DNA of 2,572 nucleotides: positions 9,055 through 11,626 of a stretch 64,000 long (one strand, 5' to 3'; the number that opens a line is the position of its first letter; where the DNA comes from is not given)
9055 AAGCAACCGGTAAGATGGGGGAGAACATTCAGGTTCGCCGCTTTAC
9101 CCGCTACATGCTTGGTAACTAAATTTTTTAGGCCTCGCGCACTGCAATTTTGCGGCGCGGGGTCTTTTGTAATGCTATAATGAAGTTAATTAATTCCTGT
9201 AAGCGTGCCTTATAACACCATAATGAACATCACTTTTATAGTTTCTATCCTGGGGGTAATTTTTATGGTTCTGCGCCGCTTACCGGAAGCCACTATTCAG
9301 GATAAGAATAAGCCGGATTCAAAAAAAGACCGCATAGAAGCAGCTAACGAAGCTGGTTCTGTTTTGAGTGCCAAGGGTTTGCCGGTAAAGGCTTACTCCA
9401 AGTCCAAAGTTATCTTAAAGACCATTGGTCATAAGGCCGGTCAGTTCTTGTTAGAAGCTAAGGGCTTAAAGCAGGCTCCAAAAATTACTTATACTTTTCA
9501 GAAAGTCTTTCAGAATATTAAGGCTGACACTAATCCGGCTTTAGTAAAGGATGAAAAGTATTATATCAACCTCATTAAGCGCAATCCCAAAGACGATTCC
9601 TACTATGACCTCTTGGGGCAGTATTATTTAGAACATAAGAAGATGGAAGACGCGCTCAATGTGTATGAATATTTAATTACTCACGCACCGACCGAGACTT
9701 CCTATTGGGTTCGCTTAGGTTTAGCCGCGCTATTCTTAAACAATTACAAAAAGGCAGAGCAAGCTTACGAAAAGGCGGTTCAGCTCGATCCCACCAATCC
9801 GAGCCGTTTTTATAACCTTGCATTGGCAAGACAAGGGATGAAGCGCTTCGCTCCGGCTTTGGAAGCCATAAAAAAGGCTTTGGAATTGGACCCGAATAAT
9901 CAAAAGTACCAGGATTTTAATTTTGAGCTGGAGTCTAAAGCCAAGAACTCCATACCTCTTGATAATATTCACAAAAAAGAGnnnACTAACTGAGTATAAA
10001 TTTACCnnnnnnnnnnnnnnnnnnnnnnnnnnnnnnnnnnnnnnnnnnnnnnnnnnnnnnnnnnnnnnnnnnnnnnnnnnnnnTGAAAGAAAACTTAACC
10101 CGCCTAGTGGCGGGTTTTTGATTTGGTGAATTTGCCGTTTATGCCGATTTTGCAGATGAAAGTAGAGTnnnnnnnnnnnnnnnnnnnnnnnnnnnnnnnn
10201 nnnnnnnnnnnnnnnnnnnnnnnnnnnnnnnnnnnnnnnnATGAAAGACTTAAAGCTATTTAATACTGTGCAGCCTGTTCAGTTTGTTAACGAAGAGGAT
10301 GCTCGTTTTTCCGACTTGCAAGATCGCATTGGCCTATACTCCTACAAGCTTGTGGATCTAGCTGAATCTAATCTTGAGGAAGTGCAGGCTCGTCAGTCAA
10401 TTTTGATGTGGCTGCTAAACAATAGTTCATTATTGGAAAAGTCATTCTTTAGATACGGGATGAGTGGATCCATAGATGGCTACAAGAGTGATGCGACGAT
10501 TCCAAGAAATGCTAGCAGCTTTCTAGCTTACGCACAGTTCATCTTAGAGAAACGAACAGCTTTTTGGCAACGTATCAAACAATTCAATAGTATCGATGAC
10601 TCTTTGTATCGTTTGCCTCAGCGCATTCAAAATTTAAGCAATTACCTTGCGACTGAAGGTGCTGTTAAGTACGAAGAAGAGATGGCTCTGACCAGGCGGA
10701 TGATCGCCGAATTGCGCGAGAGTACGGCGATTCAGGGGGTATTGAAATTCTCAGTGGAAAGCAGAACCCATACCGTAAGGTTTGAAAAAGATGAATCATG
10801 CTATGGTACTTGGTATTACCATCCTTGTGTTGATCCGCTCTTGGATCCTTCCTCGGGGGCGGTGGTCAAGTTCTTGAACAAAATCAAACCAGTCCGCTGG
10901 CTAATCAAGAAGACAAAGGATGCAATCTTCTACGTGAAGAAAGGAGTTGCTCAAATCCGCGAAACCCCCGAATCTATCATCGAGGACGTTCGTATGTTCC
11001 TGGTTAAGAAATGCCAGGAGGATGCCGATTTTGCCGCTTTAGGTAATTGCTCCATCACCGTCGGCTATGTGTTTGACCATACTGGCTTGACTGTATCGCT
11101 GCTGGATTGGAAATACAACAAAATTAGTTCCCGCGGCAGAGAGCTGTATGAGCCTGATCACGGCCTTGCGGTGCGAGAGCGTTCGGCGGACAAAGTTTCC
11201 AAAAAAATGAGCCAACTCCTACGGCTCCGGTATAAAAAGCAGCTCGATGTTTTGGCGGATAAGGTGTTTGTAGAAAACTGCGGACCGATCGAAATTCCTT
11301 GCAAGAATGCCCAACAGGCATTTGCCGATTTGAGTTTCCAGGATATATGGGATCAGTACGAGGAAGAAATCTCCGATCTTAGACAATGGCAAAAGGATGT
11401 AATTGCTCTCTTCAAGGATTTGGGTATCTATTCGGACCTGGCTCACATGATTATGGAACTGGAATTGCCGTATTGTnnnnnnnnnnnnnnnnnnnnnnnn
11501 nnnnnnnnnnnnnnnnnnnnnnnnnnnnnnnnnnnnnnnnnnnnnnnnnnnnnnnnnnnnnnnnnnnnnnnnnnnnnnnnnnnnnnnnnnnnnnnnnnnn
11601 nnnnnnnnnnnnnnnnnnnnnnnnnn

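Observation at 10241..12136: Truncated-architecture MutS paralog: ATPase domain and C-terminal helix only, with a 430 aa N-terminal region of unknown fold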

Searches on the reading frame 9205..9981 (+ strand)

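Call 3: search_protein_families(library=pfam, proteins=[window:9205-9981:+], max_evalue=0.1)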
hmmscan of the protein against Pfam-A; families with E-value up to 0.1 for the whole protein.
window:9205-9981:+ (259 aa): 20 families
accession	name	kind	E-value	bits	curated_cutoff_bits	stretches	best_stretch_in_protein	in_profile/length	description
PF07719.23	TPR_2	-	1.5e-20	72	27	2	167-198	3-34/34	Tetratricopeptide repeat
PF00515.34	TPR_1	-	5.1e-19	67.7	27.8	2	168-198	4-34/34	Tetratricopeptide repeat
PF13181.12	TPR_8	-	1.5e-14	53.3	25.7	2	166-198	2-34/34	Tetratricopeptide repeat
PF23914.1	TPR_CcmH_CycH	-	2e-12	47.7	42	1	160-201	45-86/158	Cytochrome c-type biogenesis protein H TPR domain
PF13371.12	TPR_9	-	4.2e-11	43.1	35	2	138-200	2-64/73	Tetratricopeptide repeat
PF13432.12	TPR_16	-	5.7e-11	43.1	32.7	1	137-199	3-65/65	Tetratricopeptide repeat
PF13431.12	TPR_17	-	8e-11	41.8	24.4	2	187-210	1-24/34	Tetratricopeptide repeat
PF14559.12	TPR_19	-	7.8e-10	39.4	25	1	179-237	5-63/68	Tetratricopeptide repeat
PF13428.12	TPR_14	-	3.1e-09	37.1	23.5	1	167-206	3-42/44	Tetratricopeptide repeat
PF13414.12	TPR_11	-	3.8e-08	33.3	26.8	1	178-210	7-39/42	TPR repeat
PF13424.12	TPR_12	-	4.5e-07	30.4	30.1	2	168-229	6-75/77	Tetratricopeptide repeat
PF12895.13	ANAPC3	-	8.2e-07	29.7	27.2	2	179-234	3-57/82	Anaphase-promoting complex, cyclosome, subunit 3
PF25063.1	ARM_TT21_C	-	1.2e-05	25.7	35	1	136-234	100-199/209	Tetratricopeptide repeat protein 21 C-terminal ARM domain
PF05843.20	Suf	-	0.00012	21.2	24.7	1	121-192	7-78/532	Suppressor of forked protein (Suf)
PF23240.1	HAT_PRP39_N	-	0.00016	22.2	27.7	1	120-194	3-77/168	PRP39 N-terminal HAT repeat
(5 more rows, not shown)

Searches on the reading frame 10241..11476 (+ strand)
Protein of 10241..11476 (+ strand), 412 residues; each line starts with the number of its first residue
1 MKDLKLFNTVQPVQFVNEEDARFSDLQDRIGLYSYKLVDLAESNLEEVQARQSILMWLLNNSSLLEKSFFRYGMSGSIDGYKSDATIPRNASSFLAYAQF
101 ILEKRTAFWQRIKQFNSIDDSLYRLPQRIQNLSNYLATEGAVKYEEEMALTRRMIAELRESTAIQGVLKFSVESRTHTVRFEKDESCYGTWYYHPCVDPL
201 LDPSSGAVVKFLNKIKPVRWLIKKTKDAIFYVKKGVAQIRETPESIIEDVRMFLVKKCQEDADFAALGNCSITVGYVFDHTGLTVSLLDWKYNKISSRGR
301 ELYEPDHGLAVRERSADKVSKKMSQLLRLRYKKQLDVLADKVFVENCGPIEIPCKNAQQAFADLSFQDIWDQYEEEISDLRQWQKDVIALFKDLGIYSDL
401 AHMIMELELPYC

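Call 69: predict_structure(alignment_id=A5)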
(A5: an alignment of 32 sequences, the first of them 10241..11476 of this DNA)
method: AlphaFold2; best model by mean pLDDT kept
length: 412 residues; sequences in the alignment: 32
mean_pLDDT: 85.3   pTM: 0.74
mean pLDDT of the five models: 85.3, 83.9, 83.2, 81.2, 79.7
residues with pLDDT >= 90: 206; 70-90: 154; 50-70: 48; < 50: 4
segments of 3 or more residues with pLDDT < 50: none
pLDDT, mean of each block of 10 residues (from residue 1): 80 88 89 88 94 94 87 56 73 89 91 86 87 94 96 89 94 88 94 65 58 76 78 79 96 94 87 95 94 71 61 76 87 90 91 91 85 95 92 92 89 73
secondary structure, 60 per line:
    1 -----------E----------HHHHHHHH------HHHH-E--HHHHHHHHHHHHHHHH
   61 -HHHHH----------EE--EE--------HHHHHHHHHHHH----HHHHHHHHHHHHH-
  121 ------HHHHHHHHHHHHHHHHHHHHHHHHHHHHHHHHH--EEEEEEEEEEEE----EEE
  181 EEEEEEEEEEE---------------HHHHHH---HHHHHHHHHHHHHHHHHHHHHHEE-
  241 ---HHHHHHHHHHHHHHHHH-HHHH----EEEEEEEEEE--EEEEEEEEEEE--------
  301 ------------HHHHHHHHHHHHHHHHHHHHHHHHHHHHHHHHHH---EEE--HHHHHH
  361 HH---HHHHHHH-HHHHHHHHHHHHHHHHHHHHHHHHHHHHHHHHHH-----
elements in order: H23-30 H37-40 H45-60 H62-66 H91-102 H107-119 H127-159 E162-173 E178-191 H207-212 H216-237 H244-260 H262-265 E270-279 E282-292 H313-346 E350-352 H355-362 H366-372 H374-407

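Call 82: fold_search(model_id=the predicted structure, library=pdb)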
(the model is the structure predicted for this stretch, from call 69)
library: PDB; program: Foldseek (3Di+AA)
matches with E <= 10: 108; with E <= 0.001: 0
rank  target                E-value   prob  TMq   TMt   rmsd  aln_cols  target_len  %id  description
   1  9vvn                  5.6e-01  0.11  0.09  0.17  21.3       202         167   12  Crystal structure of computationally designed protein VTP-4 (released 2025-08-13)
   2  5vlq_A                7.1e-01  0.06  0.13  0.13  21.6       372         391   11  Structure of the TTLL3 Glycylase (released 2017-05-31)
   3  3qq3_A                7.5e-01  0.08  0.11  0.14  18.3       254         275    6  Crystal structure of swine major histocompatibility complex class I SLA-1 0401 and identification of 2009 pandemic swi (released 2011-12-28)
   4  1hoc_A                9.1e-01  0.05  0.08  0.10  23.2       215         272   11  THE THREE-DIMENSIONAL STRUCTURE OF H-2DB AT 2.4 ANGSTROMS RESOLUTION: IMPLICATIONS FOR ANTIGEN-DETERMINANT SELECTION (released 1994-04-30)
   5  6ile_A                9.5e-01  0.07  0.08  0.11  22.8       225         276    9  CRYSTAL STRUCTURE OF A MUTANT PTAL-N*01:01 FOR 2.9 ANGSTROM, 52M 53D 54L DELETED (released 2019-07-24)
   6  6j2d_A                1.2e+00  0.06  0.08  0.11  22.3       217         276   10  Crystal structure of bat (Pteropus Alecto) MHC class I Ptal-N*01:01 in complex with Hendra virus-derived peptide HeV1 (released 2019-09-18)
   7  7qx5                  1.3e+00  0.06  0.11  0.08  23.0       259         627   12  mosquitocidal Cry11Aa-Y449F determined at pH 7 from naturally-occurring nanocrystals by Serial femtosecond crystallograp (released 2022-07-27)
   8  7ow5_A                1.3e+00  0.06  0.11  0.14  17.9       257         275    7  Crystal structure of a TCR in complex with HLA-A*11:01 bound to KRAS peptide (VVVGAGGVGK) (released 2022-07-20)
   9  7qx7                  1.4e+00  0.06  0.11  0.08  21.9       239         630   14  mosquitocidal Cry11Aa-F17Y determined at pH 7 from naturally-occurring nanocrystals by Serial femtosecond crystallograph (released 2022-07-27)
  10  6p5b_A                1.4e+00  0.01  0.09  0.10  30.1       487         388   11  Crystal Structure of MavC in Complex with Ub-UbE2N (released 2020-05-27)
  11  8gqv_A                1.5e+00  0.11  0.11  0.15  12.9       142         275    8  The Crystal Structures of a Swine SLA-2*HB01 Molecules Complexed with a CTL epitope from Asia1 serotype of Foot-and-mo (released 2023-01-11)
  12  9dqr_B                1.5e+00  0.13  0.12  0.20  12.7       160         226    8  Crystal structure of HrmJ from Streptomyces sp. Ag109_G2-6 (HrmJ-ssa) complexed with vanadyl(IV)-oxo and succinate (released 2025-02-12)
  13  7qx6                  1.6e+00  0.05  0.11  0.08  23.5       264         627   12  mosquitocidal Cry11Aa-E583Q determined at pH 7 from naturally-occurring nanocrystals by Serial femtosecond crystallograp (released 2022-07-27)
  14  4k1p_D                1.6e+00  0.03  0.11  0.12  23.5       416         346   11  Structure of the NheA component of the Nhe toxin from Bacillus cereus (released 2013-09-18)
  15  6lf9_A                1.7e+00  0.06  0.11  0.15  18.2       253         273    6  Crystal structure of pSLA-1*1301 complex with dodecapeptide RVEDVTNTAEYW (released 2021-03-17)
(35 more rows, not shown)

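Call 94: find_homologous_proteins(query=A5, max_evalue=0.00001)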
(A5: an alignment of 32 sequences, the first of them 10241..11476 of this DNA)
Query A5 (32 sequences) (412 aa, profile of the alignment): 4 proteins with E <= 0.00001 among 8000 candidates.
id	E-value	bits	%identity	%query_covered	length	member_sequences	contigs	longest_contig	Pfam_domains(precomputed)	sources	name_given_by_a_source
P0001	1.5e-107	378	100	100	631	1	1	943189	PF00488.28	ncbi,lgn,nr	ncbi:hypothetical protein IPM19_02230 [bacterium]|nr:MAG: hypothetical protein IPM19_02230 [bacteriu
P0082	9.3e-93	330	20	39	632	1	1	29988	PF00488.28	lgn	-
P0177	2.3e-86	309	18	34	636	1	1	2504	PF00488.28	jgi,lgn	jgi:hypothetical protein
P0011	5.2e-86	307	77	83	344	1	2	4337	-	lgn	-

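Call 97: search_protein_families(library=pfam, alignment_id=A5, max_evalue=5)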
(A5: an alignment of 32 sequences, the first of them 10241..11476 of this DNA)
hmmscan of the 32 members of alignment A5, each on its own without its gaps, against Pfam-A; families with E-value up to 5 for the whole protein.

A. member 1, window:10241-11476:+ (412 aa): 0 families

B. families by the number of members that match (of 32 scanned): 33 families (the first 25 are shown)
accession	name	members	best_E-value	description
PF07362.18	CcdA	1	0.0067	Post-segregation antitoxin CcdA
PF19509.4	DUF6043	1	0.01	Family of unknown function (DUF6043)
PF21707.3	ABC_AB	1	0.029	Emaravirus ABC_AB protein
PF07176.17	DUF1400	1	0.036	Alpha/beta hydrolase of unknown function (DUF1400)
PF23084.1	KH_PARP14_1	1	0.037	PARP14, first type I KH domain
PF11262.13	Tho2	1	0.043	Transcription factor/nuclear export subunit protein 2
PF23528.1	Microp_apicomplexa_15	1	0.043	Apicomplexa microprotein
PF25760.1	Phage_RB18_ORF43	1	0.043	Phage RB18 ORF43.1 protein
PF11633.14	bCoV_SUD_M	1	0.056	Betacoronavirus single-stranded poly(A) binding domain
PF01503.22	PRA-PH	1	0.057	Phosphoribosyl-ATP pyrophosphohydrolase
PF05192.23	MutS_III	1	0.058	MutS domain III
PF19244.4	Poly_A_pol_cat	1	0.064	Poly(A) polymerase catalytic subunit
PF12132.13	DUF3587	1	0.065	Protein of unknown function (DUF3587)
PF10116.14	Host_attach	1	0.068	Protein required for attachment to host cells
PF17757.6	UvrB_inter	1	0.079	UvrB interaction domain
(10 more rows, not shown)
